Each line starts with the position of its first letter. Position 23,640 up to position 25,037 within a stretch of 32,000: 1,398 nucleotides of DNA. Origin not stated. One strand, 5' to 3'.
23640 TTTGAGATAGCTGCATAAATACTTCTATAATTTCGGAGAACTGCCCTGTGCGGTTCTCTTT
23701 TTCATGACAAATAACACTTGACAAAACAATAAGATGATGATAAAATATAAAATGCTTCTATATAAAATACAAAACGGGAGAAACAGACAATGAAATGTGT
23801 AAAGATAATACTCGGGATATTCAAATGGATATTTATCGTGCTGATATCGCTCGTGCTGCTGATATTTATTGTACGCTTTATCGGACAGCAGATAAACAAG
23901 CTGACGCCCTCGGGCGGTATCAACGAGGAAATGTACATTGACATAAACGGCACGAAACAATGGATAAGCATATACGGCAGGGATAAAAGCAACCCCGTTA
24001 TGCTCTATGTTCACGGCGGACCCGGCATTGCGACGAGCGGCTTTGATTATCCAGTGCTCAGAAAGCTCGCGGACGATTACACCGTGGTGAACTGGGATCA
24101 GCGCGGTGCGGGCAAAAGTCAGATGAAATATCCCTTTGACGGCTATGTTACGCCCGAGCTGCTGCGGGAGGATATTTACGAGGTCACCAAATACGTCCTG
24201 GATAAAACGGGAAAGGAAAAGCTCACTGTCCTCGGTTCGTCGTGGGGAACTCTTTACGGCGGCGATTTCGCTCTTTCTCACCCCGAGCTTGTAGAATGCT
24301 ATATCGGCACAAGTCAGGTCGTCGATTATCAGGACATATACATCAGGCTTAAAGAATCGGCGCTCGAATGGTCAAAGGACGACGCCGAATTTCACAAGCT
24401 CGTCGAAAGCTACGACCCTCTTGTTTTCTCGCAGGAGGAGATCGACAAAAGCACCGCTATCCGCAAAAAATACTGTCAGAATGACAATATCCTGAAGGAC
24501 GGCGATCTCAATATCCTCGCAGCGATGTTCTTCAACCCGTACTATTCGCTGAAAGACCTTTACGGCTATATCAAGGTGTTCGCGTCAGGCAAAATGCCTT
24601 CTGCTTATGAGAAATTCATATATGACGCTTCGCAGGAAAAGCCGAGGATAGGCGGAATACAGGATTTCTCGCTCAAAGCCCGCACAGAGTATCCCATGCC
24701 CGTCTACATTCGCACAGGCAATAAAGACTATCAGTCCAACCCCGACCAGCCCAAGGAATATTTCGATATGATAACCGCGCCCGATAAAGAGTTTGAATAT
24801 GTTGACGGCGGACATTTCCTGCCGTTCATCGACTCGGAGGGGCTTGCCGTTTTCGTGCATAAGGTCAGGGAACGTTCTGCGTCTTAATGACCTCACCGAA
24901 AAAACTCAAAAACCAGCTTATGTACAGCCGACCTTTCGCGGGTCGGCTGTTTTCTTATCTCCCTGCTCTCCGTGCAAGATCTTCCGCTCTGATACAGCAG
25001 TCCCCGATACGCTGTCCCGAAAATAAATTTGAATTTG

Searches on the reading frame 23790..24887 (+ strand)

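Call 24: search_protein_families(library=pfam, proteins=[window:23790-24887:+], max_evalue=0.001)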
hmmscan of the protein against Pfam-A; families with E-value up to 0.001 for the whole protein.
window:23790-24887:+ (365 aa): 3 families
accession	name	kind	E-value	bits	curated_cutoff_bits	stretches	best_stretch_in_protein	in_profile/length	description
PF00561.26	Abhydrolase_1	-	2.4e-15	57.3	25.8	1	69-346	1-242/245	alpha/beta hydrolase fold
PF12146.15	Hydrolase_4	-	2.8e-10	40.4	27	1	89-192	23-127/239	Serine aminopeptidase, S33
PF12697.13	Abhydrolase_6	-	8.5e-06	27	26.3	1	72-350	2-212/217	Alpha/beta hydrolase family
